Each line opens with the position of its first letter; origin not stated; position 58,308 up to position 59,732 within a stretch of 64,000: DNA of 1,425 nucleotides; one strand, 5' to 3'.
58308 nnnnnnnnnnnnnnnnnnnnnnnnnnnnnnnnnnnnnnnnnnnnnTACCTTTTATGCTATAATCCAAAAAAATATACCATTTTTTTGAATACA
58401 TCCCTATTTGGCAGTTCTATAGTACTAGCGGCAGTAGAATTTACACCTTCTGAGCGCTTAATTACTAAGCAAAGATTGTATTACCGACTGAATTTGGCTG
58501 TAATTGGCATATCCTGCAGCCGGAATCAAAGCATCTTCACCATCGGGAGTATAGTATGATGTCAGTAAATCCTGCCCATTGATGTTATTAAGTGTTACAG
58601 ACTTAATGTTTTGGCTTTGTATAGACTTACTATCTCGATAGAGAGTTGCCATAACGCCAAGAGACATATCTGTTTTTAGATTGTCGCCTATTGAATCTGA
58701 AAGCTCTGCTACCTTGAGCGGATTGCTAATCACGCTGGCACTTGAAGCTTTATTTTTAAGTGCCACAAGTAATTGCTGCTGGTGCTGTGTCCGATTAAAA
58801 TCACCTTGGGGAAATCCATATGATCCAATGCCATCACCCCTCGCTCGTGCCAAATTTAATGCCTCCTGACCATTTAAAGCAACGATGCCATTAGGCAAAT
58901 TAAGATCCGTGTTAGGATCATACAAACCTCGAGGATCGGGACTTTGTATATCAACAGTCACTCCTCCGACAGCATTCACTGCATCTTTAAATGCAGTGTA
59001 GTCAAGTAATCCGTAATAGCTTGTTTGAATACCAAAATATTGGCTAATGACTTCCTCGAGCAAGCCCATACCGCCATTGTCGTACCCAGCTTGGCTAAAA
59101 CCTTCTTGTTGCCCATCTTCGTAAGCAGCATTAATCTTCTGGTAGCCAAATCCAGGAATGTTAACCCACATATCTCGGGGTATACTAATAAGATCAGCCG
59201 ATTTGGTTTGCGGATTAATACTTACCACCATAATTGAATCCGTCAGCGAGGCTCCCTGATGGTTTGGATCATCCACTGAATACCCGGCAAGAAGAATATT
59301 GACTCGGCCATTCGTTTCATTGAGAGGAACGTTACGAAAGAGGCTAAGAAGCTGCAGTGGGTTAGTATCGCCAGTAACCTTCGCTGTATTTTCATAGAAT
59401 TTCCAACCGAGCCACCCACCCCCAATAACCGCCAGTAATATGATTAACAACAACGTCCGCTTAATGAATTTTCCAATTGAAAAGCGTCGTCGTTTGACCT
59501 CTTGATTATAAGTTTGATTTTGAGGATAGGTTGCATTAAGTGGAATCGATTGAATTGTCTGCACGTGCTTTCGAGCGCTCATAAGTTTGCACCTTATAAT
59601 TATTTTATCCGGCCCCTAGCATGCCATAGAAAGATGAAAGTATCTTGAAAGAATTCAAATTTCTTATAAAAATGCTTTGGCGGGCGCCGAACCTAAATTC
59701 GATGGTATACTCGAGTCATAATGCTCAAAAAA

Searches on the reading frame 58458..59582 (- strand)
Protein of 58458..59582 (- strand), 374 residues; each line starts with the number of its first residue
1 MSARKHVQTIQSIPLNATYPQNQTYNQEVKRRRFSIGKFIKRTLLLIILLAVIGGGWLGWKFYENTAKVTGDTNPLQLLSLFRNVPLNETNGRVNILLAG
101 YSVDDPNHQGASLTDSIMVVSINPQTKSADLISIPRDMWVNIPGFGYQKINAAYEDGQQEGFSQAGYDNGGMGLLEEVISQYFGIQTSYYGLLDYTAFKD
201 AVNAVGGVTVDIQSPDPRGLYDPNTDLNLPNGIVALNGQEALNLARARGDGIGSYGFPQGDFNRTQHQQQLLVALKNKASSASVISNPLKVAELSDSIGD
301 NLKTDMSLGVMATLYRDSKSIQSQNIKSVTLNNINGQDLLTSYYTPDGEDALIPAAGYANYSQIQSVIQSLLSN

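Call 87: search_protein_families(library=pfam, proteins=[window:58458-59582:-], max_evalue=0.001)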
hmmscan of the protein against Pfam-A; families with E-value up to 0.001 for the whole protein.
window:58458-59582:- (374 aa): 1 family
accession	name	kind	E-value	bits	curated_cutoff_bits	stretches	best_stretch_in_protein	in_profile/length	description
PF03816.19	LytR_cpsA_psr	-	1.5e-32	113.3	24.6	1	114-280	2-149/150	LytR_cpsA_psr family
